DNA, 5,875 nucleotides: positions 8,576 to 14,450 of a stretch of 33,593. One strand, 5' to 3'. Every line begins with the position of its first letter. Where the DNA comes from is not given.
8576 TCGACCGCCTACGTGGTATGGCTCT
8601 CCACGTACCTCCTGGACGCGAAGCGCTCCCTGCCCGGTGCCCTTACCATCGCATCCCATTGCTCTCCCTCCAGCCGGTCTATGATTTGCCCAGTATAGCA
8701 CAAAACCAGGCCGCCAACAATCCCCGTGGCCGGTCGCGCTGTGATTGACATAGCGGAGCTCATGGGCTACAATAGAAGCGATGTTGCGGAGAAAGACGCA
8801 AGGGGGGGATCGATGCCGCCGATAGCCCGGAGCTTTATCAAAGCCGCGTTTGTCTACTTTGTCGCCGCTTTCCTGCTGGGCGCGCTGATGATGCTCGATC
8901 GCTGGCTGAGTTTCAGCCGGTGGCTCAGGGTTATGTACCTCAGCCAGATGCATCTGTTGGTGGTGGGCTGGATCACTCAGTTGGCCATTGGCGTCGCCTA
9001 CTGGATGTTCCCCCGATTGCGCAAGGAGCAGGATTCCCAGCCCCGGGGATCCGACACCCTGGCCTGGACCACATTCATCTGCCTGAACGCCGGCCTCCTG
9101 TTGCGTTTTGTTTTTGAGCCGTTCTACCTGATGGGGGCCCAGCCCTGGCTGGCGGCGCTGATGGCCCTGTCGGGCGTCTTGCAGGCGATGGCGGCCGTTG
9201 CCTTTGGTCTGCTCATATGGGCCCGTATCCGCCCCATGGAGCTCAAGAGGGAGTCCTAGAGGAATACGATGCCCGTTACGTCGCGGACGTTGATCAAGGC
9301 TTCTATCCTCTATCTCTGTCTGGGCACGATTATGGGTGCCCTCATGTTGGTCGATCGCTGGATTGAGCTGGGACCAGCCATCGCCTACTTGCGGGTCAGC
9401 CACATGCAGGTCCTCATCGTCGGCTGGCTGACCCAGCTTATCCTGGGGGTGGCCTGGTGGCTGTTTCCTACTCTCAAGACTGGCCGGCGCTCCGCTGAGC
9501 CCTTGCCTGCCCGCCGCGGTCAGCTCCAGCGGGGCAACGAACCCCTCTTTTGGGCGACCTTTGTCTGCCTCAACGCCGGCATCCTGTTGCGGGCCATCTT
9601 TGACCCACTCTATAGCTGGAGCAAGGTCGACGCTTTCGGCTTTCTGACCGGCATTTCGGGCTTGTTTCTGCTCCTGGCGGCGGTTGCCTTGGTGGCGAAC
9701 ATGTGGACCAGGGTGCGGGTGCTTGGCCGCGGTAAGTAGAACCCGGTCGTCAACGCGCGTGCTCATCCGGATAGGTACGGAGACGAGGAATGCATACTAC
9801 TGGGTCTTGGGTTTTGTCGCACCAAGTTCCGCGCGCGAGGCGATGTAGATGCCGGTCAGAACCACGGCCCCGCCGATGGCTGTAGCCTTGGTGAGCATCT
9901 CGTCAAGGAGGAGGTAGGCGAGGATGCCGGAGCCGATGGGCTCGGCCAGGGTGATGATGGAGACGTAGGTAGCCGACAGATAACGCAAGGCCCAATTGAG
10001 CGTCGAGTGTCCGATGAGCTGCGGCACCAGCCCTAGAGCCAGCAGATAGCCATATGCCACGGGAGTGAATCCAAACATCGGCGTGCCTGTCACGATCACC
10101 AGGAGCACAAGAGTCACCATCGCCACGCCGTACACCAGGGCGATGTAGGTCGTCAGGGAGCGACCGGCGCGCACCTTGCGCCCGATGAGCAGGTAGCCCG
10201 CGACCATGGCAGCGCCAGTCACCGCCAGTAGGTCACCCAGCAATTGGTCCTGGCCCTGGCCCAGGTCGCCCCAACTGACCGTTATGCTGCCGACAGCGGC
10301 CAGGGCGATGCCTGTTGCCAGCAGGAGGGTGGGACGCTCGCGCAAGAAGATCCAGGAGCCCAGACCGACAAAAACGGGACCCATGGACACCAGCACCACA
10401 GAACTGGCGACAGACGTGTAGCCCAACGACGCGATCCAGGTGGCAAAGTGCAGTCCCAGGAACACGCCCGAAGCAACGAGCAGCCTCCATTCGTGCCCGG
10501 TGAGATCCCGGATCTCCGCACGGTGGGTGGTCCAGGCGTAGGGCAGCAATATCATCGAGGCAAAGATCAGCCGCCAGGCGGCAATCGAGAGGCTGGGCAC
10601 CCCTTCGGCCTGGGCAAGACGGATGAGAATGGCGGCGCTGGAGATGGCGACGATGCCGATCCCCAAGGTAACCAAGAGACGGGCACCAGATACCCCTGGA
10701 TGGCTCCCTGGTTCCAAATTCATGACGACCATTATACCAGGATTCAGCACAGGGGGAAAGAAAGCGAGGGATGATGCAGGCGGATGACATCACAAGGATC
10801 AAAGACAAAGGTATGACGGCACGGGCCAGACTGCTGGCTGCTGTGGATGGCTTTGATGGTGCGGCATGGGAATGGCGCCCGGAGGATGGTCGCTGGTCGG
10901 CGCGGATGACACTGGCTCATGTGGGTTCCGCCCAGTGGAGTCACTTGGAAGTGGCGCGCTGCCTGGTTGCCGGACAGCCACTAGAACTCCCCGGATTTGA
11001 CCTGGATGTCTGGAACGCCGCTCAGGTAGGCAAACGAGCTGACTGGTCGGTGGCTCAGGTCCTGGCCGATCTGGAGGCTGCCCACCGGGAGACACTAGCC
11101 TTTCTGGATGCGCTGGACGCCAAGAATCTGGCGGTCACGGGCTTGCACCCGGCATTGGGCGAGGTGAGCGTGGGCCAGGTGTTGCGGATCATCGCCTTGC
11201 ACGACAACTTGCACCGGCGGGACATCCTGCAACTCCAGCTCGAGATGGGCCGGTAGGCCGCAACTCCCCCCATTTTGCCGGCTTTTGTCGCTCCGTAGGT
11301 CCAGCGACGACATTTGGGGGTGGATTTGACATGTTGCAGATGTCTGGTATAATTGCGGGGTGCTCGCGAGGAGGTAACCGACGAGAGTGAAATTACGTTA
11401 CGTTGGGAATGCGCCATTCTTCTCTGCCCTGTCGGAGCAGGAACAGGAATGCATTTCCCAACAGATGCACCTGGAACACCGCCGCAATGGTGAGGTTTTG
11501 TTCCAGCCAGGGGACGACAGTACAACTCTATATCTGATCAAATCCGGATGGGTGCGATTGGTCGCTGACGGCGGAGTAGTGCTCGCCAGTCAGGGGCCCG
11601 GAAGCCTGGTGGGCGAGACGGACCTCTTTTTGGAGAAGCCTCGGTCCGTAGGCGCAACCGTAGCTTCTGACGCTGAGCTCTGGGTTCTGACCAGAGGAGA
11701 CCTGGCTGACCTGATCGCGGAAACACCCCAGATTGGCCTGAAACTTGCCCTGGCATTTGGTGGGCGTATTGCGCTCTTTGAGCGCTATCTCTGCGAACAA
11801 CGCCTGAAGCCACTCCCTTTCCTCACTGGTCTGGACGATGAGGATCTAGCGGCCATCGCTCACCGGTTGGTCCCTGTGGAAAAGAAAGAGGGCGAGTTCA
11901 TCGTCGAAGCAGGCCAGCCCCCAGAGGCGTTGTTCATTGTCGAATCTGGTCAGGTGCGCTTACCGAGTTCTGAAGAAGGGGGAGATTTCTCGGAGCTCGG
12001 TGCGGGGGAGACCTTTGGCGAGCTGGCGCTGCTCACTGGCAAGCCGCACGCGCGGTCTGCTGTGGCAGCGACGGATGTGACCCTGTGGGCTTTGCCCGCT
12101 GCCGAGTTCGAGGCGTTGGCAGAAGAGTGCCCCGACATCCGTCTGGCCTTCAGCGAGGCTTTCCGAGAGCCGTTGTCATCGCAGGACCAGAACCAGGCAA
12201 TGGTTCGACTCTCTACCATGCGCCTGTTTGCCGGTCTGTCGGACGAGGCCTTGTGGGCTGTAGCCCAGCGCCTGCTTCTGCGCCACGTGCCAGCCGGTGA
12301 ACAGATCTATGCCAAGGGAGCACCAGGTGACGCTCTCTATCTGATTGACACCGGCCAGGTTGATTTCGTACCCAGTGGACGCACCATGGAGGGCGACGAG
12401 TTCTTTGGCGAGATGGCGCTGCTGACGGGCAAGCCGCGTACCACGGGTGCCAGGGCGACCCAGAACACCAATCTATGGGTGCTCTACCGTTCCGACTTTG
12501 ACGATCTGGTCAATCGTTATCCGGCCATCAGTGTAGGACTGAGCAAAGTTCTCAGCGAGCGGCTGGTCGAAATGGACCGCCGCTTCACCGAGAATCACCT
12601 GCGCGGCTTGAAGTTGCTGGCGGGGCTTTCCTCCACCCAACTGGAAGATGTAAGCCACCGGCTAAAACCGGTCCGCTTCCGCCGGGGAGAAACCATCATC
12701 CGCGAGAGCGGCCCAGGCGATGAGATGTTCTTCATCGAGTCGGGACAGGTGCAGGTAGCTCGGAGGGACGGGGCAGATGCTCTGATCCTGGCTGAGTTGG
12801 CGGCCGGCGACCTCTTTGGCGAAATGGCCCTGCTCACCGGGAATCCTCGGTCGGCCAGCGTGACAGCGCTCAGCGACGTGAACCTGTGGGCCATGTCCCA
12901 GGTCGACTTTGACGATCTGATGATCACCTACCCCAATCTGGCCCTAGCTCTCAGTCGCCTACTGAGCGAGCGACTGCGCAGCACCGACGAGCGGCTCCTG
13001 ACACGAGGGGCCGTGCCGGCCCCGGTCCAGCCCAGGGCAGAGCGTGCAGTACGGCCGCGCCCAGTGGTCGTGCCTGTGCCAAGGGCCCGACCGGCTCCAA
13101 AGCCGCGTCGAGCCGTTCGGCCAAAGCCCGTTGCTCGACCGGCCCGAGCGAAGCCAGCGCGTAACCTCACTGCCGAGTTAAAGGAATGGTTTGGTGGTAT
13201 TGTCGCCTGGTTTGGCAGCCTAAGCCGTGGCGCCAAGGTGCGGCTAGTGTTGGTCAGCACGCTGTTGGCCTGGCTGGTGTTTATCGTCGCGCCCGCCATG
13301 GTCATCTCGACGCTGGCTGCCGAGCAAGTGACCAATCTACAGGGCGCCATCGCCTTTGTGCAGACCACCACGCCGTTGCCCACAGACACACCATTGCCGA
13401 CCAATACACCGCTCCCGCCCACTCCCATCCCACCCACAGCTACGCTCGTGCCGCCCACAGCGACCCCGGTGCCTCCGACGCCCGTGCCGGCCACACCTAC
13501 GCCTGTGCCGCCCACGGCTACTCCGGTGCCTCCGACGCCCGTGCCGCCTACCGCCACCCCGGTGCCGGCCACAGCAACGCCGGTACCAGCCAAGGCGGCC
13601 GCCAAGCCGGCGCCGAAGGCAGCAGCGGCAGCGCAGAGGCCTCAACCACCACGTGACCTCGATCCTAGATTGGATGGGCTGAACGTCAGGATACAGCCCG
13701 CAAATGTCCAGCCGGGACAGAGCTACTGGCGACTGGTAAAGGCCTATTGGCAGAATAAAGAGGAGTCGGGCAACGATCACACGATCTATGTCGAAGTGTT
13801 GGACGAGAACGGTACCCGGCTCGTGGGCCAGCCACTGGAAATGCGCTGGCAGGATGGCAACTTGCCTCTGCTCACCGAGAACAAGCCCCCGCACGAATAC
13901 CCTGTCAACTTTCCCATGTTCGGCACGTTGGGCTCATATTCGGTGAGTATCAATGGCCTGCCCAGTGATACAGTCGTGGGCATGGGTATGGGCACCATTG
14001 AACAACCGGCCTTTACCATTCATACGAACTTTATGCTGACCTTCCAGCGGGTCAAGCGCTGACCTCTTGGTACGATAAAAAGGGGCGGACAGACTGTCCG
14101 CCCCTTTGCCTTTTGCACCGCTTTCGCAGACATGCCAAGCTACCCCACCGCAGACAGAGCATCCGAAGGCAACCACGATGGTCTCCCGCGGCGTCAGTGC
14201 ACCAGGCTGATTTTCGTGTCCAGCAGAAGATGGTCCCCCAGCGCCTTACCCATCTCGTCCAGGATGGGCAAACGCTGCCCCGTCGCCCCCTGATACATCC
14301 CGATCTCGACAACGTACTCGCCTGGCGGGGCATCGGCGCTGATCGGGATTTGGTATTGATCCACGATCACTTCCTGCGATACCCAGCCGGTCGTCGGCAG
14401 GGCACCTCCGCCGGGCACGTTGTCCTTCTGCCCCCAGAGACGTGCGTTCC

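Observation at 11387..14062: Four tandem cNMP-binding domains fused to one TM helix and an unknown extracellular domain, with no enzymatic output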

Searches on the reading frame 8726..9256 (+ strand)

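Call 37: search_protein_families(library=pfam, proteins=[window:8726-9256:+], max_evalue=0.001)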
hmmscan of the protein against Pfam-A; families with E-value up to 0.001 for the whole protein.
window:8726-9256:+ (177 aa): 1 family
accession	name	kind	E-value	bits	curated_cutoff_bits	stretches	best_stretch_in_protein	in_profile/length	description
PF00115.25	COX1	-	1.8e-06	27.5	34.8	1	33-172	2-152/436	Cytochrome C and Quinol oxidase polypeptide I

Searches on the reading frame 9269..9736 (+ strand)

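Call 37: search_protein_families(library=pfam, proteins=[window:9269-9736:+], max_evalue=0.001)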
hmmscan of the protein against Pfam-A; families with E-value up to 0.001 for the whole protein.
window:9269-9736:+ (156 aa): 1 family
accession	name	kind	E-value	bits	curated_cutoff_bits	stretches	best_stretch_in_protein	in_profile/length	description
PF00115.25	COX1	-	3e-05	23.5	34.8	1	10-148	8-146/436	Cytochrome C and Quinol oxidase polypeptide I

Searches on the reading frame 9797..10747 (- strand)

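Call 22: search_protein_families(library=pfam, proteins=[window:9797-10747:-], max_evalue=0.001)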
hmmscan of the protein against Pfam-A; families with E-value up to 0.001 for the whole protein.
window:9797-10747:- (316 aa): 2 families
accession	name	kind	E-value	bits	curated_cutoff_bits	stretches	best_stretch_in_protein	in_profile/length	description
PF00892.27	EamA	-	2e-34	119.2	28.2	2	170-304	2-134/135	EamA-like transporter family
PF03151.22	TPT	-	1.5e-07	31.5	30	0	199-308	34-140/291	Triose-phosphate Transporter family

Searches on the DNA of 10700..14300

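Call 70: search_rna_families(source=window, start=10700, end=14300, threshold=evalue, max_evalue=0.1)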
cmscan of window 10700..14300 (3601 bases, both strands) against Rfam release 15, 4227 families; matches with E-value up to 0.1: 0.
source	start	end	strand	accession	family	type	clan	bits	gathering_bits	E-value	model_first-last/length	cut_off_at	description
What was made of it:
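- Tried and rejected: No Rfam element or riboswitch lies around the gene (call 70).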

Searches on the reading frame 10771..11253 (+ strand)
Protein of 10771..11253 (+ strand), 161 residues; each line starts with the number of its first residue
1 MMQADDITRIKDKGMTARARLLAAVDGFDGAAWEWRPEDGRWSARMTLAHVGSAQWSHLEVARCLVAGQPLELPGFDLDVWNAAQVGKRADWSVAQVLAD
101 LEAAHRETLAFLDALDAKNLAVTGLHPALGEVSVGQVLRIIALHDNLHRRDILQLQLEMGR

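Call 22: search_protein_families(library=pfam, proteins=[window:10771-11253:+], max_evalue=0.001)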
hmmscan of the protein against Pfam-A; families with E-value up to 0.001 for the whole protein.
window:10771-11253:+ (161 aa): 2 families
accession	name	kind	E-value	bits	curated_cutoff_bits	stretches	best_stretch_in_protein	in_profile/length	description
PF12867.12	DinB_2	-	2e-22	80.4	24.8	1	17-152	5-128/128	DinB superfamily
PF11716.13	MDMPI_N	-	8.4e-05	23.7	24.2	1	17-152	4-139/140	Mycothiol maleylpyruvate isomerase N-terminal domain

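Call 77: search_protein_families(library=padloc, proteins=[window:10771-11253:+], max_evalue=0.01)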
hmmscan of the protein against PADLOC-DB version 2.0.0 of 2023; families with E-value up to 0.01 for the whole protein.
window:10771-11253:+ (161 aa): 0 families
